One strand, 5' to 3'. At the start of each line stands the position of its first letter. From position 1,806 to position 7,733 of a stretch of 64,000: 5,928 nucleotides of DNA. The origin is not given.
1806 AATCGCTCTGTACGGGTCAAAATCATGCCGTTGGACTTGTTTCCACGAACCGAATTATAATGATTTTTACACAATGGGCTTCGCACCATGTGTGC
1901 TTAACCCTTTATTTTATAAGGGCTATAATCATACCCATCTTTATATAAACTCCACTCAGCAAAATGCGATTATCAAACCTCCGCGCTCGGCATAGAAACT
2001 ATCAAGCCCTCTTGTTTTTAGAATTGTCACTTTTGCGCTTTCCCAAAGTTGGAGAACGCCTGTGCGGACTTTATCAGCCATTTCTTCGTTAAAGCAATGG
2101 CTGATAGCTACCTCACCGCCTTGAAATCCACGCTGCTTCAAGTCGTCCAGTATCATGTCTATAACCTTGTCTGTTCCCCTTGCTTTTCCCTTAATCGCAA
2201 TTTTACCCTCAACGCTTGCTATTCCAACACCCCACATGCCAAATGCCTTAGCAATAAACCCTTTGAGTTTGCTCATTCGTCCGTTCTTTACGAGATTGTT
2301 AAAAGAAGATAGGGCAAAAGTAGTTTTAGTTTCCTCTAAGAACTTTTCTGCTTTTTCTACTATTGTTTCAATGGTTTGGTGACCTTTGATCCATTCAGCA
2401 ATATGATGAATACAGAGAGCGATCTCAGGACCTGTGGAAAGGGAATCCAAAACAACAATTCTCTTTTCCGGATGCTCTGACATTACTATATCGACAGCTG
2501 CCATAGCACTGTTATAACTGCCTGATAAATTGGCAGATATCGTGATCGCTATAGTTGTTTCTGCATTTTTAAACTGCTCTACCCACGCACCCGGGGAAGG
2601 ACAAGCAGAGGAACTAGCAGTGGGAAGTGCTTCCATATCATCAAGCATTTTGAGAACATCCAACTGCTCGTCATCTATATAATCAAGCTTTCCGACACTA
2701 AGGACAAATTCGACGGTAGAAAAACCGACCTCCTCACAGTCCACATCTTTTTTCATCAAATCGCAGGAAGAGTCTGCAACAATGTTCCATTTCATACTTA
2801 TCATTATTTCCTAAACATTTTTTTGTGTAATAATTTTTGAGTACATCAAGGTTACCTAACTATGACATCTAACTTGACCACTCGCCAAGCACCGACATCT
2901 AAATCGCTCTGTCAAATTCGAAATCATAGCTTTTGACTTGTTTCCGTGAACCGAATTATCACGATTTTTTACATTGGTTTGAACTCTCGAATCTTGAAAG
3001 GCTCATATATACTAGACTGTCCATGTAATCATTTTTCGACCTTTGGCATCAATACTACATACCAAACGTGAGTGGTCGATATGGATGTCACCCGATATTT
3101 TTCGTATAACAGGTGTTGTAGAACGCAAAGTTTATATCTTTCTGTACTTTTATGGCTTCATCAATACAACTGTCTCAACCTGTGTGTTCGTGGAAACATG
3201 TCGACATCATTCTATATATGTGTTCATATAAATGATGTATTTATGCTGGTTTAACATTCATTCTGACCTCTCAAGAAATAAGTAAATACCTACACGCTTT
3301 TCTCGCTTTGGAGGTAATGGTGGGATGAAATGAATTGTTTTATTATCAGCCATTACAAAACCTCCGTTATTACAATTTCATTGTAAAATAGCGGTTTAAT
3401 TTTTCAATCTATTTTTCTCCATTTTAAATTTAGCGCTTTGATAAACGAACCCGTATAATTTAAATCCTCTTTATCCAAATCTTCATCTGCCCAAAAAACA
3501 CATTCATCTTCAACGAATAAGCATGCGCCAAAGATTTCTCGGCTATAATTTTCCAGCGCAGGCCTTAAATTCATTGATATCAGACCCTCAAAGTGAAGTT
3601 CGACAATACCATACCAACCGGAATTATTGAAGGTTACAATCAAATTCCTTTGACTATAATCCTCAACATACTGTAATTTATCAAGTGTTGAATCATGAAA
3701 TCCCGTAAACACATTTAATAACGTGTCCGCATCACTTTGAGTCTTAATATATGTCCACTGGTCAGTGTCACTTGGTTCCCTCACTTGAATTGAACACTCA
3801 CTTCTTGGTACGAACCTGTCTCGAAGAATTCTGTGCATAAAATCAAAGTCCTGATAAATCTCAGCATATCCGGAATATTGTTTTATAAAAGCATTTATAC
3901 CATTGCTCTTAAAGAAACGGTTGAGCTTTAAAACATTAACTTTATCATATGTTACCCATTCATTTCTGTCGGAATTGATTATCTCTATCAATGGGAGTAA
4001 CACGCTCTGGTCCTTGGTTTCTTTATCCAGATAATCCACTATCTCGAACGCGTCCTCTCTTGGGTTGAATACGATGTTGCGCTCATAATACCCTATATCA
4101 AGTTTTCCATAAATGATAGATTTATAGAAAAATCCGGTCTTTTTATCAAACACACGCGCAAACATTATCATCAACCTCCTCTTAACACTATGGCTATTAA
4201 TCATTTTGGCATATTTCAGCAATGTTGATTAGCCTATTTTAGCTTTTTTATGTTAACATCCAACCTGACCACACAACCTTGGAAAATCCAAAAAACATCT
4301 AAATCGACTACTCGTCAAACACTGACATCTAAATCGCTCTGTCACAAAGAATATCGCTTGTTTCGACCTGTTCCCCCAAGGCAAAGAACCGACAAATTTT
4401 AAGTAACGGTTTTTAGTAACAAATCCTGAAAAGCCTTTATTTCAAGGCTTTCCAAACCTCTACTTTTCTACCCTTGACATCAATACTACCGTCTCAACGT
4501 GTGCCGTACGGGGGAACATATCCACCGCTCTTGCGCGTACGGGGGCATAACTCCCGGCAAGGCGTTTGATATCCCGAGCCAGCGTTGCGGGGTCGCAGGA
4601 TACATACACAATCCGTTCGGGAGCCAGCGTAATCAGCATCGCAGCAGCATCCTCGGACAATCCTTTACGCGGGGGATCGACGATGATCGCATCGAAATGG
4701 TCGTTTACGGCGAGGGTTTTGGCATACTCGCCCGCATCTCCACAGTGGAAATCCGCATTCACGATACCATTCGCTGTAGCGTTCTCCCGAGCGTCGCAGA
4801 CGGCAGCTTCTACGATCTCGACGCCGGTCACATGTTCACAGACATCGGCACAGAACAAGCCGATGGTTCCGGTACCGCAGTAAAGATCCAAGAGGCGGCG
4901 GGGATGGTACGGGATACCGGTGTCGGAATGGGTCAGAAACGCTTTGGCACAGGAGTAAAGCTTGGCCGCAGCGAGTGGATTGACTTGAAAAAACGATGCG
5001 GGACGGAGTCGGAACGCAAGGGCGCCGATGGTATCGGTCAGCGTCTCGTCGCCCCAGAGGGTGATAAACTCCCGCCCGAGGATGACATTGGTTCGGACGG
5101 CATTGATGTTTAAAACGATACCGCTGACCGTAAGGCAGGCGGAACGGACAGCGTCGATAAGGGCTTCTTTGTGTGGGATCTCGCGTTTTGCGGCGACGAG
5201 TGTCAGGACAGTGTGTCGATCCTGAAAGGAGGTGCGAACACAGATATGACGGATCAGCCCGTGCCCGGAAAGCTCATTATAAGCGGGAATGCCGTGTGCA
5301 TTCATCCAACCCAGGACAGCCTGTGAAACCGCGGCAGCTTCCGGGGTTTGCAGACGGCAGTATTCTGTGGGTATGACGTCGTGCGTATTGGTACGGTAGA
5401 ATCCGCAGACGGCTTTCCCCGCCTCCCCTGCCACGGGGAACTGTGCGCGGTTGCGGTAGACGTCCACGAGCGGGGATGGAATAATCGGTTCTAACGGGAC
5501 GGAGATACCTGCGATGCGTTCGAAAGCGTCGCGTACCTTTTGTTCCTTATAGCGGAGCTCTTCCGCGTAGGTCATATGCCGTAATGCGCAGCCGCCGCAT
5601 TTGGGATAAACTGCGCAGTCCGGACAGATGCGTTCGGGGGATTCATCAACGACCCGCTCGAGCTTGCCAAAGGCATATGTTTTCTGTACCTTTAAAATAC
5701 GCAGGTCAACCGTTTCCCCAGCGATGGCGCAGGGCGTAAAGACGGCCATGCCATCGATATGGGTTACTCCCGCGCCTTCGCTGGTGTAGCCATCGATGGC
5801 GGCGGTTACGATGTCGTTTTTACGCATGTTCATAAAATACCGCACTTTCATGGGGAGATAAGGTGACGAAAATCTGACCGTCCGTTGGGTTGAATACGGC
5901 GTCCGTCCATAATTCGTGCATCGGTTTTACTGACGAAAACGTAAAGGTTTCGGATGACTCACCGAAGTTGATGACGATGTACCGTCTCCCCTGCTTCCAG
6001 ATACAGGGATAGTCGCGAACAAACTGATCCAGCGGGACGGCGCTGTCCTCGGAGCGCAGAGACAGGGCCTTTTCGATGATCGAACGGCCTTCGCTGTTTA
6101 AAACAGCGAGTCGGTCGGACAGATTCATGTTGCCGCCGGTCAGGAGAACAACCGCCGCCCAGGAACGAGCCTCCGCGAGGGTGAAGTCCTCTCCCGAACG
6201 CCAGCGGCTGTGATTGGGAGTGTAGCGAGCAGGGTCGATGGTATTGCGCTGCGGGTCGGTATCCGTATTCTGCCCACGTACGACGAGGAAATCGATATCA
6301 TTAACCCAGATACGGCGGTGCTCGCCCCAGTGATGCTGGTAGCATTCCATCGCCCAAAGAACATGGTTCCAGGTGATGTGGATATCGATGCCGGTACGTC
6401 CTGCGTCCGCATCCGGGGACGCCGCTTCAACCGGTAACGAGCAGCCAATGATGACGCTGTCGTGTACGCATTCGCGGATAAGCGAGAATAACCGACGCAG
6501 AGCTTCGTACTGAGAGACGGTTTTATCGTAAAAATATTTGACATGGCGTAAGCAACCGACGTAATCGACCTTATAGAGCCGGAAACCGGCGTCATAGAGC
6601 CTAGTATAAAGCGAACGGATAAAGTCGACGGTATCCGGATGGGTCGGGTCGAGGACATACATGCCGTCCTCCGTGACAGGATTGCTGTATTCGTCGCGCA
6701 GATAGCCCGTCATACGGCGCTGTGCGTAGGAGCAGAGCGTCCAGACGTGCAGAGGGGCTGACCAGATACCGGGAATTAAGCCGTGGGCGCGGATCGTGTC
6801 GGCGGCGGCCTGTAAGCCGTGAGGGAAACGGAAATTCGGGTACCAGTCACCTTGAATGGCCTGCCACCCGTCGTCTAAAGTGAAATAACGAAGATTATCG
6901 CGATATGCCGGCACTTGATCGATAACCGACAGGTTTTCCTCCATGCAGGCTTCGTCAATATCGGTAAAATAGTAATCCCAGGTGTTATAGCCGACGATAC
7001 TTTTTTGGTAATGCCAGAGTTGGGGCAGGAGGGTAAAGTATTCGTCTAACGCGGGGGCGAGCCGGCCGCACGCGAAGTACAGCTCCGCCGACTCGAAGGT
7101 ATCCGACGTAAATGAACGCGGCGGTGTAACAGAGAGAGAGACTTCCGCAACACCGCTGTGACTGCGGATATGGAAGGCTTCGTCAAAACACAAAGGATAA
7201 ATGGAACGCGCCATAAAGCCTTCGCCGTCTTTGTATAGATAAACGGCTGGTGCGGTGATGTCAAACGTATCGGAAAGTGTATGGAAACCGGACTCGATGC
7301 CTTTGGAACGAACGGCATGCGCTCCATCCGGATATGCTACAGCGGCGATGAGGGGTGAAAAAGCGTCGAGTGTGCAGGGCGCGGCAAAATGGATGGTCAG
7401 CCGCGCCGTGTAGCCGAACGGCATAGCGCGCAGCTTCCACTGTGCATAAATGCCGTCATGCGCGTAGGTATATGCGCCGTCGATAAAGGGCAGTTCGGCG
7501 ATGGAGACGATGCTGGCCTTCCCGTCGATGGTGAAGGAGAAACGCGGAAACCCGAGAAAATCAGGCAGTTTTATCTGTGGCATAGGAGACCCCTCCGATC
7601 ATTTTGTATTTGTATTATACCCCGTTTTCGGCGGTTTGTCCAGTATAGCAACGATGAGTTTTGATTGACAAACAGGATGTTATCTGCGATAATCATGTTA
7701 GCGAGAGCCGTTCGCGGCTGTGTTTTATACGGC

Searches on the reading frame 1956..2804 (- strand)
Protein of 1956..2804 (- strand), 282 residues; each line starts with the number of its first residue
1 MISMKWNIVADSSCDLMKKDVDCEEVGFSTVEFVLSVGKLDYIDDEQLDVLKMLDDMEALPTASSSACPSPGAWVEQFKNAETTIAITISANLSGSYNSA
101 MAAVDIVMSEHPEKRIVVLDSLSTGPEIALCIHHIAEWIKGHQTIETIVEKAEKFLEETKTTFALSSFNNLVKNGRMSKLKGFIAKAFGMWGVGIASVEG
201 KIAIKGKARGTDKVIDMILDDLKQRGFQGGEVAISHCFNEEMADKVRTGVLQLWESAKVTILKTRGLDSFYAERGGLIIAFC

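Call 6: search_protein_families(library=pfam, proteins=[window:1956-2804:-], max_evalue=0.01)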
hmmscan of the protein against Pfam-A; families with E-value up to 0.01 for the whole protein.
window:1956-2804:- (282 aa): 1 family
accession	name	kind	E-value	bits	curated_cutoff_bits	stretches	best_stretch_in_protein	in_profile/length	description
PF02645.21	DegV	-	3.5e-42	145.1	27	1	5-261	1-257/280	Uncharacterised protein, DegV family COG1307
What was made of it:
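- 1956..2804 (-): Cargo gene, DegV family. Call 6 (PF02645, E = 3.5e-42).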

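Call 9: find_encoding_contigs(protein=window:1959-2804:-, flank=10000, max_places=10)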
Protein window:1959-2804:- (282 aa): 2 contigs read that carry it; 2 places shown.
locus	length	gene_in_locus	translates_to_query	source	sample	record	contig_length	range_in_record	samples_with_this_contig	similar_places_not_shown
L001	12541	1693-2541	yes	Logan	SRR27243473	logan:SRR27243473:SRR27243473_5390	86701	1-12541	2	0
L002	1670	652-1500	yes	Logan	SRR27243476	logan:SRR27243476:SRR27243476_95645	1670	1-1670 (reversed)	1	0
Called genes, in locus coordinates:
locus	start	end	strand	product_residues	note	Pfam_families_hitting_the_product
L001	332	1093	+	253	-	-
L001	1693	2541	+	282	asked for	PF02645:DegV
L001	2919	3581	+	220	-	PF01613:Flavin_Reduct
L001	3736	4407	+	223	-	-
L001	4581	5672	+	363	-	PF00990:GGDEF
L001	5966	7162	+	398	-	PF07730:HisKA_3, PF02518:HATPase_c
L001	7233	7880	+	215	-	PF00072:Response_reg, PF08281:Sigma70_r4_2 (faint), PF00196:GerE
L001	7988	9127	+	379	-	PF02687:FtsX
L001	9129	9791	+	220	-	PF02463:SMC_N (faint), PF00005:ABC_tran, PF13304:AAA_21 (weak)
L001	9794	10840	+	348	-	PF00144:Beta-lactamase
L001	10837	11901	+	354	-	PF20030:bpMoxR, PF00004:AAA (faint), PF07726:AAA_3, PF07728:AAA_5, PF17863:AAA_lid_2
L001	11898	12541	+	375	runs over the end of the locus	PF01882:DUF58 (weak)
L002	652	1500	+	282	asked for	PF02645:DegV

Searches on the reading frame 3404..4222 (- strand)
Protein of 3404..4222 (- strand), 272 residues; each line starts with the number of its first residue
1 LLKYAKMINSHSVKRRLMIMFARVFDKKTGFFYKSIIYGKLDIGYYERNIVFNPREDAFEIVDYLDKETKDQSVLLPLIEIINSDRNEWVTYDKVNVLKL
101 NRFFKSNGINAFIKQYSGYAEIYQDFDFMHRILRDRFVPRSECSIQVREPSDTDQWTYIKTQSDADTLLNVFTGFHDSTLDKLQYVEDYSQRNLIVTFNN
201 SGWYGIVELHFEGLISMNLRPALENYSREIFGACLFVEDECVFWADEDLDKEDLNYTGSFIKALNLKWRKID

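Call 6: search_protein_families(library=pfam, proteins=[window:3404-4222:-], max_evalue=0.01)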
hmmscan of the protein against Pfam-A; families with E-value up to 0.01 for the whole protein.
window:3404-4222:- (272 aa): 0 families

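Call 52: find_homologous_proteins(query=window:3407-4171:-, max_evalue=1e-10)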
Query window:3407-4171:- (255 aa): 148 proteins with E <= 1e-10 among 265 candidates; the best 120 are listed.
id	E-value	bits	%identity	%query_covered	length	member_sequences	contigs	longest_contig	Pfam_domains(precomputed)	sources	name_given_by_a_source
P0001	1.6e-168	576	100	99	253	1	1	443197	-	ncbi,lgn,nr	ncbi:MAG: hypothetical protein VB111_00740 [Clostridiaceae bacterium]|nr:hypothetical protein [Clost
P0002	5.0e-150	516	89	99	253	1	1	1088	-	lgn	-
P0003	1.0e-145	502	87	99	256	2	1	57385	-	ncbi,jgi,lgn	jgi:hypothetical protein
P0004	3.3e-144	497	85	99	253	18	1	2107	-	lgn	-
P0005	9.8e-144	495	84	99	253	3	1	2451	-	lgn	-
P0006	1.1e-143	495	84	99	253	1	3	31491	-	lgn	-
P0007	2.5e-139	481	81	99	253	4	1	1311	-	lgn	-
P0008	2.7e-139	481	81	100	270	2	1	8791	-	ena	-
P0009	1.3e-135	469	79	99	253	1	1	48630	-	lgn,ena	-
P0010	4.4e-134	464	77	99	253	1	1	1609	-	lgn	-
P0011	2.1e-133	461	79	99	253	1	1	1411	-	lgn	-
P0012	1.3e-130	452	76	99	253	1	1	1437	-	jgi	jgi:hypothetical protein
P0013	7.1e-130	450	77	99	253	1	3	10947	-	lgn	-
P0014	4.2e-129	447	76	99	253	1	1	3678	-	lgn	-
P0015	1.1e-128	446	75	99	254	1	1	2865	-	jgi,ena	-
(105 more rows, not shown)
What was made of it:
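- Many ORF A homologues lie on ~1-kb contigs, as expected when flanking repeats break assemblies (call 52).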

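Call 53: find_encoding_contigs(protein=P0003, flank=10000, max_places=3)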
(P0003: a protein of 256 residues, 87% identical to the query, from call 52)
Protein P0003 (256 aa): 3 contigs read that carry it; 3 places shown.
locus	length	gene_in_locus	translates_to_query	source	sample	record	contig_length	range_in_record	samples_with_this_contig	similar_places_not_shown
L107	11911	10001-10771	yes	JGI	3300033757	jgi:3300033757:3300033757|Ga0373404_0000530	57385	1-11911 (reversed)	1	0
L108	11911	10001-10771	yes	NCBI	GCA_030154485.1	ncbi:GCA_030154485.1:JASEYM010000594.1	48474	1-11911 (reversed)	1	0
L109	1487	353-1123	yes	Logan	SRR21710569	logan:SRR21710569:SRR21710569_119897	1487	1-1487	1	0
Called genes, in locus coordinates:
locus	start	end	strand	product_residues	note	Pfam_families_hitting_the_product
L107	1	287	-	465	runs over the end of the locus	PF00512:HisKA, PF02518:HATPase_c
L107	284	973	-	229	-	PF00072:Response_reg, PF00486:Trans_reg_C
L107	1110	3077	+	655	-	PF00005:ABC_tran, PF02463:SMC_N (faint), PF12704:MacB_PCD, PF02687:FtsX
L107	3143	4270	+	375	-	PF08240:ADH_N, PF00107:ADH_zinc_N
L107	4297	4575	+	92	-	-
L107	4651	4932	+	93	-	PF07875:Coat_F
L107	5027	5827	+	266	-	PF00753:Lactamase_B, PF19583:ODP (faint), PF12706:Lactamase_B_2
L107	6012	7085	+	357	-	PF07694:5TM-5TMR_LYT (weak), PF00990:GGDEF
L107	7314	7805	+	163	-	-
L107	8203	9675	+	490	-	PF05958:tRNA_U5-meth_tr, PF05175:MTS, PF13649:Methyltransf_25 (weak), PF13847:Methyltransf_31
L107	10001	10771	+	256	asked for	-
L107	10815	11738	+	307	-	PF00239:Resolvase, PF07508:Recombinase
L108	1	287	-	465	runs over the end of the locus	PF00512:HisKA, PF02518:HATPase_c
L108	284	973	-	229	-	PF00072:Response_reg, PF00486:Trans_reg_C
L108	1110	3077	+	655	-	PF00005:ABC_tran, PF02463:SMC_N (faint), PF12704:MacB_PCD, PF02687:FtsX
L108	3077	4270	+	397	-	PF08240:ADH_N, PF00107:ADH_zinc_N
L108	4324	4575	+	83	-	-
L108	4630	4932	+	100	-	PF07875:Coat_F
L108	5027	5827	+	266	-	PF00753:Lactamase_B, PF19583:ODP (faint), PF12706:Lactamase_B_2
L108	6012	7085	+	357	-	PF07694:5TM-5TMR_LYT (weak), PF00990:GGDEF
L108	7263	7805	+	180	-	-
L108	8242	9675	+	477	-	PF05958:tRNA_U5-meth_tr, PF05175:MTS, PF13649:Methyltransf_25 (weak), PF13847:Methyltransf_31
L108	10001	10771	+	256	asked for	-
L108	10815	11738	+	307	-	PF00239:Resolvase, PF07508:Recombinase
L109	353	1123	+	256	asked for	-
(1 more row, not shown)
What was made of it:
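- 3404..4171 (-): Cargo gene ORF A (255 aa, no Pfam family) of element E1. An 87% identical homologue sits between rlmD+R and a serine recombinase in L107/L108 (call 53).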

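Call 54: find_encoding_contigs(protein=P0006, flank=10000, max_places=3)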
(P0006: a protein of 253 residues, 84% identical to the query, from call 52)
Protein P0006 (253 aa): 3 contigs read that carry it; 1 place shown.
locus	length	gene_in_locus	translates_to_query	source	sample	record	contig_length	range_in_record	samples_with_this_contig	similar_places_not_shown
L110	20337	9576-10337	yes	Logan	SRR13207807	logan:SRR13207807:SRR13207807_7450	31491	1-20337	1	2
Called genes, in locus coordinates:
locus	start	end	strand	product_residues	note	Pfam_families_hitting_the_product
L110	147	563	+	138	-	-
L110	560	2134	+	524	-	PF00239:Resolvase, PF07508:Recombinase, PF13408:Zn_ribbon_recom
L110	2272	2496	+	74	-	PF01381:HTH_3 (weak), PF13443:HTH_26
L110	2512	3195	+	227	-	-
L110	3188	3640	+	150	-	PF20118:DUF6508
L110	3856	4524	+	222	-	PF00072:Response_reg, PF00486:Trans_reg_C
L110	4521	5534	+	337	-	PF02518:HATPase_c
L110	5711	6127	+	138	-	-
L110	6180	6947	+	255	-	PF00005:ABC_tran, PF02463:SMC_N (weak), PF13304:AAA_21 (faint)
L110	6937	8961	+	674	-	PF02687:FtsX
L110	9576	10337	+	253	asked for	-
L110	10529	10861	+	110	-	PF00239:Resolvase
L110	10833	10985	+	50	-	-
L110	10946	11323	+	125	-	PF07508:Recombinase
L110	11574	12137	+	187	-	PF00440:TetR_N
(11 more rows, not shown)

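Call 55: find_encoding_contigs(protein=P0009, flank=10000, max_places=3)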
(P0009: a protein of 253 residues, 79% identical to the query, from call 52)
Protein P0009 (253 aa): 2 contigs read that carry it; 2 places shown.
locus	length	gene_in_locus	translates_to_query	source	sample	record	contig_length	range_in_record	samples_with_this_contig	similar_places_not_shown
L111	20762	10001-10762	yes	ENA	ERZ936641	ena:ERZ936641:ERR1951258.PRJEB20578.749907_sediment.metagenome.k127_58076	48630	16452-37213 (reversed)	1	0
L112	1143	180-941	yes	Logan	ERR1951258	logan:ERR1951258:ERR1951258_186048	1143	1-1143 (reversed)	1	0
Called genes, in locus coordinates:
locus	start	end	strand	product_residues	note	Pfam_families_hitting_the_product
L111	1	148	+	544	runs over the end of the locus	PF03354:TerL_ATPase, PF20441:TerL_nuclease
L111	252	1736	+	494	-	PF01936:NYN (faint)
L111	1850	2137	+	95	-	PF02604:PhdYeFM_antitox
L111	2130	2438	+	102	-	PF05016:ParE_toxin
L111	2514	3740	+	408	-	PF04860:Phage_portal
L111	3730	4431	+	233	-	PF00574:CLP_protease, PF01972:SDH_protease (weak), PF25145:NfeD1b_N (weak)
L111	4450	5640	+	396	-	PF05065:Phage_capsid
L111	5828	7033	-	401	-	PF01548:DEDD_Tnp_IS110, PF02371:Transposase_20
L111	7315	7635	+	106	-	PF05135:Phage_connect_1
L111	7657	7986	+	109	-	PF05521:Phage_HCP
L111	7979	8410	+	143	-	PF04883:HK97-gp10_like (weak)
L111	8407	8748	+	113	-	-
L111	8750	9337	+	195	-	-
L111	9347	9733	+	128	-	-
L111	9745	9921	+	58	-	-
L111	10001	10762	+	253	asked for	-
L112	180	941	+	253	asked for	-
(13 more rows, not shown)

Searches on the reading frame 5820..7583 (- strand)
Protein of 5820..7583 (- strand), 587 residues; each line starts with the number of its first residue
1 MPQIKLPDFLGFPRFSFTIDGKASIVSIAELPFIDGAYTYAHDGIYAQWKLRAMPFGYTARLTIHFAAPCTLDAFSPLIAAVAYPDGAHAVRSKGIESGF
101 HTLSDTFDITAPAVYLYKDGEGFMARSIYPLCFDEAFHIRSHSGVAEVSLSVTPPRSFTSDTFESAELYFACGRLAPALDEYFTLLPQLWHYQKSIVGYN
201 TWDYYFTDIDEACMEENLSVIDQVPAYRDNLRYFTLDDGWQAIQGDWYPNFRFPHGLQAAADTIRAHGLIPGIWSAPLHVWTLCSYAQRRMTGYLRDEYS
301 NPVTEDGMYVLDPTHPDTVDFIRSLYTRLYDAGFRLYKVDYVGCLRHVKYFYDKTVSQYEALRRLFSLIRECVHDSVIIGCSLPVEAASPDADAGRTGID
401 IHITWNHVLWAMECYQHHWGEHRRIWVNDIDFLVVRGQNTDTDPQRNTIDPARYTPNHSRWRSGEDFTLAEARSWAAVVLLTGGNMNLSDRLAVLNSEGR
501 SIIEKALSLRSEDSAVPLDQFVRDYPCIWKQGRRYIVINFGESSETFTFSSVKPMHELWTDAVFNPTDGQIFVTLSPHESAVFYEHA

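Call 6: search_protein_families(library=pfam, proteins=[window:5820-7583:-], max_evalue=0.01)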
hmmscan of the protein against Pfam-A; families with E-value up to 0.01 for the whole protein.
window:5820-7583:- (587 aa): 1 family
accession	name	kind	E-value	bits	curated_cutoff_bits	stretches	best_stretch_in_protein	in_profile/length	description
PF02065.24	Melibiase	-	6.6e-06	25.8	27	1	193-340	39-190/347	Melibiase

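Call 42: find_encoding_contigs(protein=window:5823-7583:-, flank=10000, max_places=10)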
Protein window:5823-7583:- (587 aa): 2 contigs read that carry it; 1 place shown.
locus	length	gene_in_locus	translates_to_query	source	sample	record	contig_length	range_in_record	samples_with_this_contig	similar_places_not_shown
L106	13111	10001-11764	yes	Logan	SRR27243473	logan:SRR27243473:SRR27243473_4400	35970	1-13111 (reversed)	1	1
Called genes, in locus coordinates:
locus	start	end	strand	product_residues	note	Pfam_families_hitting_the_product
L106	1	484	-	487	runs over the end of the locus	PF00662:Proton_antipo_N (weak), PF00361:Proton_antipo_M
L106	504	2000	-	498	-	PF00361:Proton_antipo_M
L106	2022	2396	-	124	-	PF00420:Oxidored_q2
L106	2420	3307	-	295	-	PF20501:MbhE, PF04039:MnhB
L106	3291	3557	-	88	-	PF13244:MbhD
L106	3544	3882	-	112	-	PF03334:PhaG_MnhG_YufB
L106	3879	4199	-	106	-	PF04066:MrpF_PhaF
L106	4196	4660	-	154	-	PF01899:MNHE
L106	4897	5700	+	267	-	PF02535:Zip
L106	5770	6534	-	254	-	PF01182:Glucosamine_iso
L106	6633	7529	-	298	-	PF04909:Amidohydro_2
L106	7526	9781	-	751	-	PF14498:Glyco_hyd_65N_2, PF22124:Glyco_hydro_95_cat, PF21307:Glyco_hydro_95_C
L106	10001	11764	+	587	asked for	PF02065:Melibiase (weak)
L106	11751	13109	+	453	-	?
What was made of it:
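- Tried and rejected: The neighbouring gene exists in only one sample, in a contig that ends inside rlmD (call 42).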
